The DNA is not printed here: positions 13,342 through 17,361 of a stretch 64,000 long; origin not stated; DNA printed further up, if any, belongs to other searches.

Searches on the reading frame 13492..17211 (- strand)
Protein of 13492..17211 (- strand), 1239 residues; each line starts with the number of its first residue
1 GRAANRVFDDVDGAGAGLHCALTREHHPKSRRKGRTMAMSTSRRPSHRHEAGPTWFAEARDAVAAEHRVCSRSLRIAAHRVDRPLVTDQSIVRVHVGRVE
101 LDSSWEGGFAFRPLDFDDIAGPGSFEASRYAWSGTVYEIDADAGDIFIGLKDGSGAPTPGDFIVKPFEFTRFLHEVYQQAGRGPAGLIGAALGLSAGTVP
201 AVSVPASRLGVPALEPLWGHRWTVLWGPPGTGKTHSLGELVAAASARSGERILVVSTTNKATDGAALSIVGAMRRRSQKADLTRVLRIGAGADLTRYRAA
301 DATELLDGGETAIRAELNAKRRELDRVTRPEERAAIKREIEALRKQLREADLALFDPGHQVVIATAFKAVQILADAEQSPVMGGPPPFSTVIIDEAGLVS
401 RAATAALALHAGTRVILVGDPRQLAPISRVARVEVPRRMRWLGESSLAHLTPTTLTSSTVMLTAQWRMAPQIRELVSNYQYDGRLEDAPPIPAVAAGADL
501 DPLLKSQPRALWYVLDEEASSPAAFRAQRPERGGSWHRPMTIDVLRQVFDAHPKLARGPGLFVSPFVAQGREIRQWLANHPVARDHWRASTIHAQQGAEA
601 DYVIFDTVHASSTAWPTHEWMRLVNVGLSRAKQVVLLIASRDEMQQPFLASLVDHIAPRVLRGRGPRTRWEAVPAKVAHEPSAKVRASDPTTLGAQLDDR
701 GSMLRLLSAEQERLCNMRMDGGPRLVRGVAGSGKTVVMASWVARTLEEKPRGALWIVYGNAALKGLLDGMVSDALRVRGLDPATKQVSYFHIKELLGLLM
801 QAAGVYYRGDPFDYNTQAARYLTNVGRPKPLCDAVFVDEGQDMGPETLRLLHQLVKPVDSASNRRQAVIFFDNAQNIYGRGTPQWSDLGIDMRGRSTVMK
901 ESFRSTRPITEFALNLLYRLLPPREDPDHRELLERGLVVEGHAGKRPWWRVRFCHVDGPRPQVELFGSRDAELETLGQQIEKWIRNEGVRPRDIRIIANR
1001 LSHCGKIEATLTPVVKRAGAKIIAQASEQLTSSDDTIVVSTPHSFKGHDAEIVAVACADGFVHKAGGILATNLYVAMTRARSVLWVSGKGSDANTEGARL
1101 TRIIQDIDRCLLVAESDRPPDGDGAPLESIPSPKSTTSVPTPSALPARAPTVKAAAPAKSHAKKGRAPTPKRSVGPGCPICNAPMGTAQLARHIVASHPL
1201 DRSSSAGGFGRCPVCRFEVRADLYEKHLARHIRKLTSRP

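Call 18: search_protein_families(library=pfam, proteins=[window:13492-17211:-], max_evalue=0.001)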
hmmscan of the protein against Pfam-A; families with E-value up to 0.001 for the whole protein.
window:13492-17211:- (1239 aa): 15 families
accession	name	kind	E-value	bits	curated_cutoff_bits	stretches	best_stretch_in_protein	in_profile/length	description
PF13087.12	AAA_12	-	8e-27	94.5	27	2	449-641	8-194/195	AAA domain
PF13086.12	AAA_11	-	2.3e-22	80.5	27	1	222-427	19-253/257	AAA domain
PF13604.12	AAA_30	-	2e-17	64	27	2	389-429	90-133/191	AAA domain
PF13245.12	AAA_19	-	6.6e-14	52.7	25.1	1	218-427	9-132/134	AAA domain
PF01443.25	Viral_helicase1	-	2.6e-12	47.5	21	1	386-436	58-109/228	Viral superfamily 1 RNA helicase core domain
PF13538.12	UvrD_C_2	-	1.7e-11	44.2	27.4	2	588-638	3-52/52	UvrD-like helicase C-terminal domain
PF00580.27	UvrD-helicase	-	9.7e-10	39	23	0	710-754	4-49/271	UvrD/REP helicase N-terminal domain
PF13191.12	AAA_16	-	4.6e-09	37.4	32.6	0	722-876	25-143/167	AAA ATPase domain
PF13401.12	AAA_22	-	1.1e-08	35.9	27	0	222-261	7-45/130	AAA domain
PF09848.15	SLFN-g3_helicase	-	6.7e-06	26.1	24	0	725-878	5-128/354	Schlafen group 3, DNA/RNA helicase domain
PF04851.21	ResIII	-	5.3e-05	23.6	22.5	0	221-260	24-64/164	Type III restriction enzyme, res subunit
PF25199.1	nSTAND_NTPase5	-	5.4e-05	23.5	34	0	725-761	45-81/145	Novel STAND NTPase 5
PF05605.18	zf-Di19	-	0.00014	22.4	27.5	1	1178-1229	5-50/54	Drought induced 19 protein (Di19), zinc-binding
PF13361.12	UvrD_C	-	0.00026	21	25.6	0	1035-1087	285-346/350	UvrD-like helicase C-terminal domain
PF13481.12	AAA_25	-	0.00035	20.7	27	0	220-328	33-142/195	AAA domain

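Call 19: search_protein_families(library=ncbifam, proteins=[window:13492-17211:-], max_evalue=0.001)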
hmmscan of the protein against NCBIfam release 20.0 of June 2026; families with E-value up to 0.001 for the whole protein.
window:13492-17211:- (1239 aa): 9 families
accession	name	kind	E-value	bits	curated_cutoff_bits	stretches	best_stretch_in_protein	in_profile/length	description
TIGR00376.1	TIGR00376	hypoth_equivalog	1.3e-16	60.2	348.9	2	360-486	347-454/639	IGHMBP2 family helicase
NF040671.1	PLuB_AAA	exception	1.7e-15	55.5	999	1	223-655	834-1247/1256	PLuB system helicase-like protein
TIGR01448.2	helicase_RecD2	equivalog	4.3e-09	35.1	500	0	389-427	410-450/713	SF1B family DNA helicase RecD2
TIGR01447.1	recD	equivalog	7.3e-07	28.1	310.15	0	387-428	262-305/597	exodeoxyribonuclease V subunit alpha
TIGR02768.1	TraA_Ti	equivalog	1.5e-05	23.5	590.45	1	391-429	450-491/751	Ti-type conjugative transfer relaxase TraA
NF042953.1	Hhe_antiphage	equivalog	1.5e-05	22.6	2000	0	224-270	345-385/1797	DUF4011 domain-containing anti-phage protein Hhe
NF008276.0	PRK11054.1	equivalog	4.5e-05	22.1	543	0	590-627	592-629/684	DNA helicase IV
NF058533.1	antiphage_ProA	equivalog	5.2e-05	20.8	1500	0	387-428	1303-1343/1903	anti-phage protein ProA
NF010402.0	PRK13826.1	subfamily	0.0006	17.8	1317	0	391-429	472-513/1102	Dtr system oriT relaxase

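Call 71: search_protein_families(library=padloc, proteins=[window:13492-17211:-], max_evalue=0.00001)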
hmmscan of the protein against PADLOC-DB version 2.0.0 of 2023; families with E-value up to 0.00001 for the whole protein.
window:13492-17211:- (1239 aa): 19 families
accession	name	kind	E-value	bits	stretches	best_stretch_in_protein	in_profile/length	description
PDLC03920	MkoA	-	1.7e-40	137.2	1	224-646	635-1081/1112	-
PDLC01087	C3a187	-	4.1e-27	93.2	1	681-1091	185-546/559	NERD+UvrD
PDLC03921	MkoA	-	9.2e-24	81.2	2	388-643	1297-1569/1607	-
PDLC03924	MkoC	-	1e-20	71.5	1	563-644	863-947/1136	-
PDLC03002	Helicase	-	3.9e-13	46.5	0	703-884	187-377/707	-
PDLC05065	PDC-S68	-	3.1e-11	39.8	1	388-427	704-745/1221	-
PDLC00132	GajB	-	4.7e-10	36.7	0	834-916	217-298/625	UrvD helicase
PDLC04140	mad8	-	5.1e-09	34.1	0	222-402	29-206/314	mads_8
PDLC03802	RTasHel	-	5.7e-09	33.4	0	227-263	25-63/675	DRT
PDLC01734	typeIV_RecD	-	9e-09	32.1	0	390-427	437-476/763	RecD_0_IVD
PDLC03813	RTasNERD-Hel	-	2.4e-08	31.5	0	971-1086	399-509/519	DRT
PDLC05066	PDC-S68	-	6.6e-08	29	0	388-429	678-723/1202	-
PDLC00120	GajB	-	1.4e-07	29.1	0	831-854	155-178/458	UrvD helicase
PDLC00117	GajB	-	4e-07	26.9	0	577-641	505-576/604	UrvD helicase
PDLC00135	GajB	-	2e-06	25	0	833-913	171-248/603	UrvD helicase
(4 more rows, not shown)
